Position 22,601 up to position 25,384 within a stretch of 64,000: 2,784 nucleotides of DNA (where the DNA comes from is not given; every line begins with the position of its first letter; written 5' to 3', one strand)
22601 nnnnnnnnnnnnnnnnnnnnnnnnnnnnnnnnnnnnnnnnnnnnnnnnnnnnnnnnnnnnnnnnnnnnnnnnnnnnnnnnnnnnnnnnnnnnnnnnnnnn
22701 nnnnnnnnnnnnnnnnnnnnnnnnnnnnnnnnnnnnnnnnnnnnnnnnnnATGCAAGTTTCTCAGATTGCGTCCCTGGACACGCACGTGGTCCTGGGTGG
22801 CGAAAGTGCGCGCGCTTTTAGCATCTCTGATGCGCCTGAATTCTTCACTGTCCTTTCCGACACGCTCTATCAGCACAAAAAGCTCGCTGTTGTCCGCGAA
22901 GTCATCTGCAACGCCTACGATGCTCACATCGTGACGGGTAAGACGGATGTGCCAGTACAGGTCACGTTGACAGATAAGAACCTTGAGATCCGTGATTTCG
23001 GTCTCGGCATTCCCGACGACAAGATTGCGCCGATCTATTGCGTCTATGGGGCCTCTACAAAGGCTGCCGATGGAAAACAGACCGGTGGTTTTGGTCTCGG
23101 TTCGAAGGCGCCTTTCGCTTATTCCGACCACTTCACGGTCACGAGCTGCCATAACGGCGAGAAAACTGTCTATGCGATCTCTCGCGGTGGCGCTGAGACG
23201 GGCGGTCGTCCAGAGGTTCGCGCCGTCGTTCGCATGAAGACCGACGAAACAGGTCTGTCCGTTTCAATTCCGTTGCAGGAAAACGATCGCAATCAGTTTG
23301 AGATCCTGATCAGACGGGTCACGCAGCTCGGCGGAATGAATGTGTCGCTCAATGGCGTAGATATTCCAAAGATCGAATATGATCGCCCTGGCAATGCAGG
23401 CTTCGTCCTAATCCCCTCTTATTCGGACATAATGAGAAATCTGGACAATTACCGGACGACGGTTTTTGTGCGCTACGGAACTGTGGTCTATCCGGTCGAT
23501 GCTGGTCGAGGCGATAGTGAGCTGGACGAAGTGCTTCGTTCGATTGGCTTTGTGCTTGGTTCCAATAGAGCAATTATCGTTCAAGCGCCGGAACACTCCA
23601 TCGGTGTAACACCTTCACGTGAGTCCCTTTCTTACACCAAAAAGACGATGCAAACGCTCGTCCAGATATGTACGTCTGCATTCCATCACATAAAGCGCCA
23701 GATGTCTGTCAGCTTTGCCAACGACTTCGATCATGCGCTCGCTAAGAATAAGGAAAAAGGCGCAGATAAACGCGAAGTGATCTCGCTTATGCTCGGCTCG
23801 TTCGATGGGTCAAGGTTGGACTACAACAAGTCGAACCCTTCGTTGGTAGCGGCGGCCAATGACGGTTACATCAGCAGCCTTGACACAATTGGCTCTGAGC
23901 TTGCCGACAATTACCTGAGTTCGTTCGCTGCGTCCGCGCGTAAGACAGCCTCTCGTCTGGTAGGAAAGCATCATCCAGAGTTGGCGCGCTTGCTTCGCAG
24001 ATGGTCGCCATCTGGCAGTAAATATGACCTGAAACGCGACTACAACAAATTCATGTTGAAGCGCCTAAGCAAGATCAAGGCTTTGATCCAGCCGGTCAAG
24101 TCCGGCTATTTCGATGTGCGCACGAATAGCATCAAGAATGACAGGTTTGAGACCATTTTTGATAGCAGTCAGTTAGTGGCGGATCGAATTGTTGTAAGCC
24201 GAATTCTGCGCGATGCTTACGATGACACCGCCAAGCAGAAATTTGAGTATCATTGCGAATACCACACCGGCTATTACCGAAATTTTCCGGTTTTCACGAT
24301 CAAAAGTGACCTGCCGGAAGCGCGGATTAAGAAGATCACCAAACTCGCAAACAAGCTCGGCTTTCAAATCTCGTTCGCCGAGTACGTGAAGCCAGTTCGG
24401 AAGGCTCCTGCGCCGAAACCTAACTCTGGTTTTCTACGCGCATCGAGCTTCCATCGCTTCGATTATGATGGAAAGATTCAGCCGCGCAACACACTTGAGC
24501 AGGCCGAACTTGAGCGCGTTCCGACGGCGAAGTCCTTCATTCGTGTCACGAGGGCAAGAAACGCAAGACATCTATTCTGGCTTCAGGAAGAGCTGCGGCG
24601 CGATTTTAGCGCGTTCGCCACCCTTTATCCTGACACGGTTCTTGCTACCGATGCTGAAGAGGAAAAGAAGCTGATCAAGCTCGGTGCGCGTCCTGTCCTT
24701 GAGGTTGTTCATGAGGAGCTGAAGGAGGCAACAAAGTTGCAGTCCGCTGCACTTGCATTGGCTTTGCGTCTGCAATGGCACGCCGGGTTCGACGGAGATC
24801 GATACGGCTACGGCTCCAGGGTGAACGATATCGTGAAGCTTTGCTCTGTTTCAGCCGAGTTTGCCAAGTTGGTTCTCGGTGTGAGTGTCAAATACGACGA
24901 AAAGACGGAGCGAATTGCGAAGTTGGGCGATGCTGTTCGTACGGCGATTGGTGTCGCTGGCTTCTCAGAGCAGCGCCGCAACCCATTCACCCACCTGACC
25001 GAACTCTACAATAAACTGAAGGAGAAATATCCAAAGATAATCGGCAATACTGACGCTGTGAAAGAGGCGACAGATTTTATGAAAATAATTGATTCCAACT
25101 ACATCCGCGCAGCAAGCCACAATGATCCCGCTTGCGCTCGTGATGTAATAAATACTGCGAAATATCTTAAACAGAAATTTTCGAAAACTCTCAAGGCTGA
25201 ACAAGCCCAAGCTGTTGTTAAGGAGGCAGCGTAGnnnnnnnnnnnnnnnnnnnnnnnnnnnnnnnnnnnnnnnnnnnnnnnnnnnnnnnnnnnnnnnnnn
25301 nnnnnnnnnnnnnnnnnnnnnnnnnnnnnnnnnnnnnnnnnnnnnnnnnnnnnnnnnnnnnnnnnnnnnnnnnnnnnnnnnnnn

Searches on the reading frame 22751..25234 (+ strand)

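Call 9: search_protein_families(library=phrogs, proteins=[window:22751-25234:+], max_evalue=0.001)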
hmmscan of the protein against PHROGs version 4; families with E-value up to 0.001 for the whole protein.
window:22751-25234:+ (827 aa): 9 families
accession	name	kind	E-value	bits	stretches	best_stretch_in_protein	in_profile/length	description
phrog_2979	-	lysis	2e-124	418.1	1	1-815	1-841/846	RIIA lysis inhibitor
phrog_612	-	lysis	7.4e-78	264.4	1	13-765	10-701/725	RIIA lysis inhibitor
phrog_30832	-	lysis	7e-33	115.2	1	17-315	17-313/735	RIIA lysis inhibitor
phrog_609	-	lysis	2.4e-31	109.6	1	9-321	10-309/1055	RIIB lysis inhibitor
phrog_3661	-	lysis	2.6e-29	103.3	2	95-306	175-383/917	RIIA lysis inhibitor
phrog_38678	-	lysis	5.4e-19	68.9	1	33-180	39-190/805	RIIA lysis inhibitor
phrog_24904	-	lysis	3.8e-15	56.5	1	19-145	18-146/695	RIIA lysis inhibitor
phrog_543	-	DNA, RNA and nucleotide metabolism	2.3e-09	37.1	1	35-172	61-207/661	DNA topoisomerase II large subunit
phrog_6203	-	unknown function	0.00084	19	0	46-139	28-124/644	-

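Call 10: search_protein_families(library=pfam, proteins=[window:22751-25234:+], max_evalue=0.001)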
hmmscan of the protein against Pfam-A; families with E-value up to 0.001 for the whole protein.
window:22751-25234:+ (827 aa): 2 families
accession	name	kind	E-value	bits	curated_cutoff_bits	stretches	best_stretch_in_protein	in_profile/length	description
PF13589.12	HATPase_c_3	-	1.3e-07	32.2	25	1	47-146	6-106/137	Histidine kinase-, DNA gyrase B-, and HSP90-like ATPase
PF02518.31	HATPase_c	-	0.00071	20.4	26.4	0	47-118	9-77/111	Histidine kinase-, DNA gyrase B-, and HSP90-like ATPase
